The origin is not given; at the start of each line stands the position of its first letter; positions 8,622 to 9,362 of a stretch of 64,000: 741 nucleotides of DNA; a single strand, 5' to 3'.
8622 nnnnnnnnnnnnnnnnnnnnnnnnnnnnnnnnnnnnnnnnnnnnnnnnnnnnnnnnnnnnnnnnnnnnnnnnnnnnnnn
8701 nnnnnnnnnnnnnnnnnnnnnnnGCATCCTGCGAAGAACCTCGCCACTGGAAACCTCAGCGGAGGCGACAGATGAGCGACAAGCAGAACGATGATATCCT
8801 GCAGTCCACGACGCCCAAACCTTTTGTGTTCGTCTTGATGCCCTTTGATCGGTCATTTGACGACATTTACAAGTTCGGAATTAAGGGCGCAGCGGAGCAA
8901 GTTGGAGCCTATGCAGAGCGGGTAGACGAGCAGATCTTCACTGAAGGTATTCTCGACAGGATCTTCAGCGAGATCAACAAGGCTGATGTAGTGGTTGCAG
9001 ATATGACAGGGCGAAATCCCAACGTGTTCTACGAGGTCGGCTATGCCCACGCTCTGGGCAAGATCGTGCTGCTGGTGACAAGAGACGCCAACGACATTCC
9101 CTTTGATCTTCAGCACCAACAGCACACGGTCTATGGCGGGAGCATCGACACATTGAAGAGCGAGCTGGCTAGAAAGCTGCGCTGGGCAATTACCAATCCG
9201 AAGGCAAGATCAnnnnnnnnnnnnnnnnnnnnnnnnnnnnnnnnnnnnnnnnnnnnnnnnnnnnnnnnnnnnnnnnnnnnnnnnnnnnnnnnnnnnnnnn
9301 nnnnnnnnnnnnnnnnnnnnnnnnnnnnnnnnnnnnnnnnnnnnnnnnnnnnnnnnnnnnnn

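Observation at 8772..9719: NDT/DNPH1-type N-glycosidase motif fused to an unknown C-terminal domain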

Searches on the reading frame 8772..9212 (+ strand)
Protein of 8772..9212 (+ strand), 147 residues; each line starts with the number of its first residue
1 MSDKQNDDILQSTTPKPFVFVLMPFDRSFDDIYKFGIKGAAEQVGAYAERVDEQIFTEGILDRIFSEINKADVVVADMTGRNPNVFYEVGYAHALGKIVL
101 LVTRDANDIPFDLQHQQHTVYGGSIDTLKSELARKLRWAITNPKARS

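Call 19: find_related_loci(query=window:8772-9206:+, collection=genome_contigs, flank=10000)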
Query window:8772-9206:+ (145 aa) in genome_contigs; peptide patterns used: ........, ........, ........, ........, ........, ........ (x = any residue, [..] = any of these).
459 stretches matched a pattern; 358 encode a relative of the query (tblastn E <= 1e-3); the best 80 are kept; 80 distinct loci.
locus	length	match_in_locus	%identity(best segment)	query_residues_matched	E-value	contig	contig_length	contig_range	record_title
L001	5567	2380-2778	78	12-144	6e-72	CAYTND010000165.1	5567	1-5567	MAG TPA_asm: uncultured Pirellulales bacterium isolate binchicken_co121_5 genome assembly, contig: NODE_14966_length_556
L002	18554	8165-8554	80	12-141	1e-71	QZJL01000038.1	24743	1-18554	MAG: Dehalococcoidia bacterium isolate SURF_40 Ga0104751_1002993, whole genome shotgun sequence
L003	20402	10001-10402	78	12-145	2e-71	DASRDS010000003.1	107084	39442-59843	MAG TPA_asm: Gemmatimonadaceae bacterium isolate SMAG_U9986 k141_165511, whole genome shotgun sequence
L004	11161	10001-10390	79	11-140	1e-70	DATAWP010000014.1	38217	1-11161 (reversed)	MAG TPA_asm: Tepidisphaeraceae bacterium isolate SMAG_U5628 k141_759660, whole genome shotgun sequence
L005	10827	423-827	76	11-145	2e-70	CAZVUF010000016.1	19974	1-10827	MAG TPA_asm: uncultured Pirellulales bacterium isolate SRP214966_co4_210 genome assembly, contig: NODE_2189_length_19974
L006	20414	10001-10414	75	8-145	4e-70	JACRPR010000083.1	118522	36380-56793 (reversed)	MAG: Chloroflexi bacterium isolate NC_groundwater_1992_Pr3_S-0.65um_56_3 SR2-18-Sp65_coassembly_scaffold_77628, whole ge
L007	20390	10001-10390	76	11-140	3e-69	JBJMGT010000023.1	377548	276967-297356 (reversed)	MAG: Pyrinomonadaceae bacterium isolate H3_16_all_fractions_metab_47_61_0 k255_5136277, whole genome shotgun sequence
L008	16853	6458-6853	79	12-142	3e-68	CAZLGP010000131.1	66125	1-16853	MAG TPA_asm: uncultured Thermoanaerobaculia bacterium isolate binchicken_co31_43 genome assembly, contig: k141_5198766,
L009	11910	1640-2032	73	10-140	8e-67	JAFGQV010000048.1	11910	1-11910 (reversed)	MAG: Methanosarcinaceae archaeon isolate Zod_Metabat.786 k87_3220318, whole genome shotgun sequence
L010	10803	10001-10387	73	12-140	1e-65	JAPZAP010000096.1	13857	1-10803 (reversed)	MAG: Candidatus Methanoperedens sp. isolate SR-VP_0-2cm_41_45 SR-VP_0-2_scaffold_141_5350948, whole genome shotgun seque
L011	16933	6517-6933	70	2-140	4e-65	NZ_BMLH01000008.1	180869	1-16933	Rheinheimera tangshanensis strain CGMCC 1.6362 sequence08, whole genome shotgun sequence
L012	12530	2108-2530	70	6-144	2e-64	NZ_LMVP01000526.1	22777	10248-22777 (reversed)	Methanosarcina spelaei strain MC-15 contig_69, whole genome shotgun sequence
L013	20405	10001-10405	71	10-144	2e-64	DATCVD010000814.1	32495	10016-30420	MAG TPA_asm: Pyrinomonadaceae bacterium isolate SMAG_U7376 k141_227149, whole genome shotgun sequence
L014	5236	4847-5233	75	6-132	6e-63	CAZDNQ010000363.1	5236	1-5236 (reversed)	MAG TPA_asm: uncultured Victivallis sp. isolate SRP089250_co1_121 genome assembly, contig: NODE_31119_length_5236_cov_4.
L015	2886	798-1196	75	12-144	1e-62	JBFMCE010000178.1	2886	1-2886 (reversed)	MAG: Bdellovibrionota bacterium isolate MAG185 MAG185_178, whole genome shotgun sequence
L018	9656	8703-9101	62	11-143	5e-59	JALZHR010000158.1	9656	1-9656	MAG: Acidobacteriota bacterium isolate SON bin7 SC8834-36_k127_1426577, whole genome shotgun sequence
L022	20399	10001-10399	61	11-143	9e-58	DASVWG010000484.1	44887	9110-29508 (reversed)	MAG TPA_asm: Pyrinomonadaceae bacterium isolate SMAG_U3364 k141_475543, whole genome shotgun sequence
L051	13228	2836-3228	60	13-143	1e-54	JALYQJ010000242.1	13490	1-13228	MAG: Acidobacteriota bacterium isolate MDV bin60 SD1454-56_k127_147584, whole genome shotgun sequence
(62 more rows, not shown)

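Call 46: search_protein_families(library=padloc, alignment_id=A2, max_evalue=0.00001)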
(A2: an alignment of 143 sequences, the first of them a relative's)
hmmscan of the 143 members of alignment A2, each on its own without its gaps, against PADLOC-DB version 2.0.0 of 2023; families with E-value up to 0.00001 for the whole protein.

A. member 1, L001:1127-2173:+ (349 aa): 0 families

B. families by the number of members that match (of 143 scanned): 307 families (the first 25 are shown)
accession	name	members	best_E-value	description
PDLC04140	mad8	5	3.4e-30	mads_8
PDLC01734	typeIV_RecD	2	3.2e-90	RecD_0_IVD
PDLC01148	RecD_like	2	1.1e-54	RecD/Tra ATPase fused to N-terminal HHH domain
PDLC05064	PDC-S68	2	1.2e-54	-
PDLC04105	HerA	2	5e-50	-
PDLC05065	PDC-S68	2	6.6e-48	-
PDLC05066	PDC-S68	2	7.7e-47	-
PDLC04102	HerA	2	1.6e-36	-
PDLC04098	HerA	2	1.2e-34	-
PDLC04103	HerA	2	1.5e-33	-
PDLC02185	HerA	2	1.1e-32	-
PDLC04097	HerA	2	7.3e-31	-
PDLC04476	PDC-M16A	2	9.7e-31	-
PDLC04475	PDC-M16A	2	2.4e-30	-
PDLC04100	HerA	2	6.3e-30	-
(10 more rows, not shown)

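Call 47: search_protein_families(library=pfam, alignment_id=A2, max_evalue=0.00001)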
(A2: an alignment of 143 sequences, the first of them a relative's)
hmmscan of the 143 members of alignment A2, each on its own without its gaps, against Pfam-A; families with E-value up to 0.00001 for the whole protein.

A. member 1, L001:1127-2173:+ (349 aa): 1 family
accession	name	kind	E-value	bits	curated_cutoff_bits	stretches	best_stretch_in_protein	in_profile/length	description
PF00226.36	DnaJ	-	2.7e-11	43.8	27.8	1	9-55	2-51/63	DnaJ domain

B. families by the number of members that match (of 143 scanned): 149 families (the first 25 are shown)
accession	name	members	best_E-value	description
PF01078.27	Mg_chelatase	3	2.4e-93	Magnesium chelatase, subunit ChlI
PF00589.27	Phage_integrase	3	1.6e-40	Phage integrase family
PF13561.12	adh_short_C2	2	8.8e-52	Enoyl-(Acyl carrier protein) reductase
PF00106.31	adh_short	2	2.6e-47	short chain dehydrogenase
PF01935.23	DUF87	2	1.3e-40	Helicase HerA, central domain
PF18335.7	SH3_13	2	4.7e-23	ATP-dependent RecD-like DNA helicase SH3 domain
PF13538.12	UvrD_C_2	2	1.5e-20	UvrD-like helicase C-terminal domain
PF02310.24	B12-binding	2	1.6e-18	B12 binding domain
PF13191.12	AAA_16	2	5e-17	AAA ATPase domain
PF07728.20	AAA_5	2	1.3e-15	AAA domain (dynein-related subfamily)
PF13304.12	AAA_21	2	8.4e-15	AAA domain, putative AbiEii toxin, Type IV TA system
PF13401.12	AAA_22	2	6.9e-11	AAA domain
PF01850.27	PIN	2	2.5e-08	PIN domain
PF01642.28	MM_CoA_mutase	1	6.4e-236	Methylmalonyl-CoA mutase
PF00521.26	DNA_topoisoIV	1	8.9e-168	DNA gyrase/topoisomerase IV, subunit A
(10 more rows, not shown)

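Call 93: search_solved_structures(query=window:8772-9212:+, max_evalue=10, show_alignments=0)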
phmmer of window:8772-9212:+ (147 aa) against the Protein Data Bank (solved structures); distinct sequences matched with E-value up to 10: 19.
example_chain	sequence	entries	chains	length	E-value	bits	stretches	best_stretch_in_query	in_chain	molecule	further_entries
2klh_A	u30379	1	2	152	0.0037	20.3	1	62-104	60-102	c-Myc-responsive protein Rcl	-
4fyh_A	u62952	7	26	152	0.0055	19.8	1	64-105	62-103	Deoxyribonucleoside 5'-monophosphate N-glycosidase | 2'-deoxynucleoside 5'-phosphate N-hydrolase 1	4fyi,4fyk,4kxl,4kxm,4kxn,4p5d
2khz_A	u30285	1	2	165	0.0066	19.5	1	64-105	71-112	c-Myc-responsive protein Rcl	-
8rpt_B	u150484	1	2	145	0.058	16.4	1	60-104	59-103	2'-deoxynucleoside 5'-phosphate N-hydrolase 1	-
8rps_C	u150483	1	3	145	0.086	15.9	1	62-105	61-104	2'-deoxynucleoside 5'-phosphate N-hydrolase 1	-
8os9_A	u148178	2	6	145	0.087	15.9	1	62-105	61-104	2'-deoxynucleoside 5'-phosphate N-hydrolase 1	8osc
9da1_A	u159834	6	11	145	0.088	15.9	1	62-105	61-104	5-hydroxymethyl-dUMP N-hydrolase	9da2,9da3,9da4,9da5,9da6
8rqd_C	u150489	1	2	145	0.088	15.9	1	62-105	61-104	2'-deoxynucleoside 5'-phosphate N-hydrolase 1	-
4p5e_A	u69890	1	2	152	0.09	15.8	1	62-105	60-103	2'-deoxynucleoside 5'-phosphate N-hydrolase 1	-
9i3q_A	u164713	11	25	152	0.092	15.8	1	62-105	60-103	5-hydroxymethyl-dUMP N-hydrolase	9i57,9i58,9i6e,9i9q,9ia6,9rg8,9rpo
8qhr_A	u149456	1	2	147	0.096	15.7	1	62-105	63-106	2'-deoxynucleoside 5'-phosphate N-hydrolase 1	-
8qhq_A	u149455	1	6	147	0.24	14.4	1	62-105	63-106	2'-deoxynucleoside 5'-phosphate N-hydrolase 1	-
6qai_A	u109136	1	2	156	0.33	14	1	65-107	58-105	2-Deoxyribosyltransferase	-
4jem_A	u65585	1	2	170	0.71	12.9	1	66-109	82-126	CMP/hydroxymethyl CMP hydrolase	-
4jel_A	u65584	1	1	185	0.86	12.6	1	66-108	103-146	CMP/hydroxymethyl CMP hydrolase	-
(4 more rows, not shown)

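Call 94: find_related_loci(query=window:8772-9206:+, collection=viral_contigs, flank=8000)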
Query window:8772-9206:+ (145 aa) in viral_contigs; peptide patterns used: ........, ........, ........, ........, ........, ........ (x = any residue, [..] = any of these).
20 stretches matched a pattern; 12 encode a relative of the query (tblastn E <= 1e-3); 12 distinct loci.
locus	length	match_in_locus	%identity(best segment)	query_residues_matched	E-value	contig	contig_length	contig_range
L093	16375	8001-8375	63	14-138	2e-55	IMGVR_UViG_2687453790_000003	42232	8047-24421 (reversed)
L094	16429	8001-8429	55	1-143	1e-54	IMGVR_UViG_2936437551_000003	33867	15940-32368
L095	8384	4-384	62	13-139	2e-54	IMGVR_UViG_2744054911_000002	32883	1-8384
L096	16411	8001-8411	59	12-145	3e-51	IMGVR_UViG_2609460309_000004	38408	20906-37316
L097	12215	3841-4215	58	14-138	1e-50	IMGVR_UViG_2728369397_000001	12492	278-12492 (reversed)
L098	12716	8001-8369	60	16-138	2e-50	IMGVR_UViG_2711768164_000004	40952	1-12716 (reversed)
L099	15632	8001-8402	56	5-138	2e-50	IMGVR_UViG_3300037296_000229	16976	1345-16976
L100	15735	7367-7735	39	22-142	4e-26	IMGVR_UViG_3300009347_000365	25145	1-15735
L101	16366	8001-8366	37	16-137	4e-19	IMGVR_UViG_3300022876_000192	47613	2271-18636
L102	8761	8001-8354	38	20-137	7e-19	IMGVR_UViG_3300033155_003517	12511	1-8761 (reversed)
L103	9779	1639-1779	45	71-117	4e-10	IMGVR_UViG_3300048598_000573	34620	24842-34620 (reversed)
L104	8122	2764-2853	60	73-102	1e-7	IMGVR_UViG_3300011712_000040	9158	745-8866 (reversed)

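Call 96: search_protein_families(library=phrogs, proteins=[L093:4028-6100:-, L093:6493-7914:-, L093:8853-10172:-, L094:3683-5794:-, L094:8965-9759:-, L094:10349-12382:-, L096:4081-6753:-, L096:9517-11277:-, L099:6216-8009:+, L099:10029-11411:+], max_evalue=0.00001)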
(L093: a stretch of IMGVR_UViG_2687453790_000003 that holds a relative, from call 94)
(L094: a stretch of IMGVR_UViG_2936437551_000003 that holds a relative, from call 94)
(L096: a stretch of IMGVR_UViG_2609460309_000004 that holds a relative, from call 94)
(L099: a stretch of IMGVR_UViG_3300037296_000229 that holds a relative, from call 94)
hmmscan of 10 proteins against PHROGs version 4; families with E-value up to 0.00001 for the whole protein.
L093:4028-6100:- (691 aa): 14 families
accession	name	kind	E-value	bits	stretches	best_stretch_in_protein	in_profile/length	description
phrog_241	-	head and packaging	1e-81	277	1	2-342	13-361/679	head morphogenesis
phrog_21789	-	head and packaging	9.9e-40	137.1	1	65-274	62-260/1195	virion structural protein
phrog_115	-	head and packaging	6.5e-24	86.1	1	64-277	122-321/665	minor head protein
phrog_6577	-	unknown function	7.6e-22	78.4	1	63-328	36-277/1066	-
phrog_595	-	head and packaging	8.3e-22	79.2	1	66-281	102-305/513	head maturation protease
phrog_2841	-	head and packaging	3.6e-20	73.5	1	63-281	108-314/525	minor head protein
phrog_4728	-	head and packaging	2.4e-18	67.2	1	158-276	187-302/591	head morphogenesis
phrog_7625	-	head and packaging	1.6e-15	58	1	146-272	122-247/504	head morphogenesis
phrog_3517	-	head and packaging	1.2e-10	42.2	1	193-286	228-343/371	head morphogenesis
phrog_19480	-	head and packaging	2e-09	37.3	1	192-272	659-735/737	head morphogenesis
phrog_2662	-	head and packaging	2.5e-09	37.3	1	157-273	589-708/717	portal protein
phrog_2468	-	head and packaging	3e-08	34.5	1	152-255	150-240/303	head morphogenesis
phrog_19443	-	head and packaging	5.3e-08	32.8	1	157-275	170-286/579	minor head protein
phrog_1657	-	head and packaging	3e-06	27.8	1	158-274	162-299/337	head morphogenesis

L093:6493-7914:- (474 aa): 3 families
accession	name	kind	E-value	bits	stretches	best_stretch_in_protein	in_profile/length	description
phrog_145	-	head and packaging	3.8e-85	287.5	1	9-458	10-472/493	portal protein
phrog_2417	-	unknown function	8.6e-09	36.2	1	11-235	8-235/242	-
phrog_2469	-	unknown function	3.2e-06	28.1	1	324-428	9-112/142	-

L093:8853-10172:- (440 aa): 4 families
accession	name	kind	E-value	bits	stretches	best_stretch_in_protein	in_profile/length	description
phrog_979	-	head and packaging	6.2e-48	164.9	1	6-431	154-610/642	terminase large subunit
phrog_2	-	head and packaging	2.9e-30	106.7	1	3-424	263-596/807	terminase large subunit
phrog_38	-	head and packaging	2.9e-22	80.1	1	237-430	523-713/760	terminase large subunit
phrog_3717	-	head and packaging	1.9e-09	38.4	1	18-183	21-179/277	terminase large subunit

L094:3683-5794:- (704 aa): 2 families
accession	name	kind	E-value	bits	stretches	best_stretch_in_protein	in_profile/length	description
phrog_38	-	head and packaging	1.2e-37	131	1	23-440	251-557/760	terminase large subunit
phrog_15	-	head and packaging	2e-12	47.3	1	412-683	696-924/1330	terminase large subunit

L094:8965-9759:- (265 aa): 11 families
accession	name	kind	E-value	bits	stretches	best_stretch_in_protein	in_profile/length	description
phrog_1035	-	DNA, RNA and nucleotide metabolism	3.3e-17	64.2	1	108-236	93-225/271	endonuclease VII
phrog_6050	-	DNA, RNA and nucleotide metabolism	9e-15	55.4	1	156-238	290-376/402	HNH endonuclease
phrog_338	-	DNA, RNA and nucleotide metabolism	1.8e-11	45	1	119-246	154-267/340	HNH endonuclease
phrog_2118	-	DNA, RNA and nucleotide metabolism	3e-09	37.9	1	156-233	156-233/301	HNH endonuclease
phrog_7785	-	DNA, RNA and nucleotide metabolism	3.5e-09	37.8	1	122-235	20-125/147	HNH endonuclease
phrog_5718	-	DNA, RNA and nucleotide metabolism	9.3e-09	35.8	1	158-230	109-182/394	HNH endonuclease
phrog_8660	-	DNA, RNA and nucleotide metabolism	2.1e-08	35.5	1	115-229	85-184/196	HNH endonuclease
phrog_589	-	DNA, RNA and nucleotide metabolism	8e-08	33.2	1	123-218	38-135/179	HNH endonuclease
phrog_9645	-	DNA, RNA and nucleotide metabolism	3.7e-07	31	1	163-227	13-75/168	HNH endonuclease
phrog_2914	-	DNA, RNA and nucleotide metabolism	2.1e-06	28.6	1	110-240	23-152/190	endonuclease VII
phrog_2214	-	DNA, RNA and nucleotide metabolism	2.3e-06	28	1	161-233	177-248/429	HNH endonuclease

L094:10349-12382:- (678 aa): 9 families
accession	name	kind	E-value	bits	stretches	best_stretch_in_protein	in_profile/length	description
phrog_3022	-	DNA, RNA and nucleotide metabolism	1.4e-79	269.5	2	264-674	340-783/788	DNA primase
phrog_1156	-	DNA, RNA and nucleotide metabolism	6.5e-29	102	1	2-224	9-219/855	DNA primase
phrog_10514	-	DNA, RNA and nucleotide metabolism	2.3e-27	96.6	1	305-667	363-735/750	DNA primase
phrog_5852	-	DNA, RNA and nucleotide metabolism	3.3e-27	96.4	1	7-147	67-228/242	DNA polymerase/primase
phrog_695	-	DNA, RNA and nucleotide metabolism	4.5e-22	79.6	1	5-248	7-271/704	DNA polymerase/primase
phrog_906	-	DNA, RNA and nucleotide metabolism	4.7e-18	66.3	1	30-177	79-250/872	DNA polymerase/primase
phrog_5177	-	DNA, RNA and nucleotide metabolism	2.5e-16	59.7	1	5-151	19-173/876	DNA polymerase/primase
phrog_5311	-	DNA, RNA and nucleotide metabolism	1.3e-11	44.5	1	386-652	393-654/692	helicase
phrog_10729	-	DNA, RNA and nucleotide metabolism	1.3e-06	27.9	1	6-171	14-178/722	DNA polymerase/primase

L096:4081-6753:- (891 aa): 0 families

L096:9517-11277:- (587 aa): 2 families
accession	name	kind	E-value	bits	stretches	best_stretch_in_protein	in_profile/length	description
phrog_21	-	head and packaging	1e-38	133.9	1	15-483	7-509/1362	portal protein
phrog_537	-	head and packaging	1.8e-13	51.2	1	275-473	2-201/233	portal protein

L099:6216-8009:+ (598 aa): 10 families
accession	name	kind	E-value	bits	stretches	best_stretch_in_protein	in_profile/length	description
phrog_15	-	head and packaging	2.5e-193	646.6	1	11-579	336-938/1330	terminase large subunit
phrog_21311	-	head and packaging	2.6e-34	120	1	108-302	2-204/218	terminase large subunit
phrog_15657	-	unknown function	1.8e-22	81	1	312-497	40-228/230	-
phrog_675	-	head and packaging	6.6e-22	78.5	1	32-357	24-342/576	terminase large subunit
phrog_4145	-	head and packaging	1.8e-18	67.6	1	17-200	15-201/209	terminase large subunit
phrog_16406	-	unknown function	3.9e-17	63.1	1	311-567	117-386/601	-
phrog_3028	-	unknown function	3.9e-16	60.5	1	419-563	1-158/203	-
phrog_3925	-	head and packaging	1.2e-12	48.7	1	18-128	28-138/150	terminase large subunit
phrog_23163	-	unknown function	2.2e-06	28.4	1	18-125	12-121/130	-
phrog_2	-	head and packaging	4.7e-06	26.6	1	52-511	263-550/807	terminase large subunit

L099:10029-11411:+ (461 aa): 3 families
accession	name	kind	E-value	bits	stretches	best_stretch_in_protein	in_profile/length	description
phrog_21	-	head and packaging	2.3e-68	232.1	1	43-456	60-507/1362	portal protein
phrog_537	-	head and packaging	1.1e-33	117.3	1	253-455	1-208/233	portal protein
phrog_9232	-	head and packaging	1.4e-09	38.4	1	58-241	60-235/502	portal protein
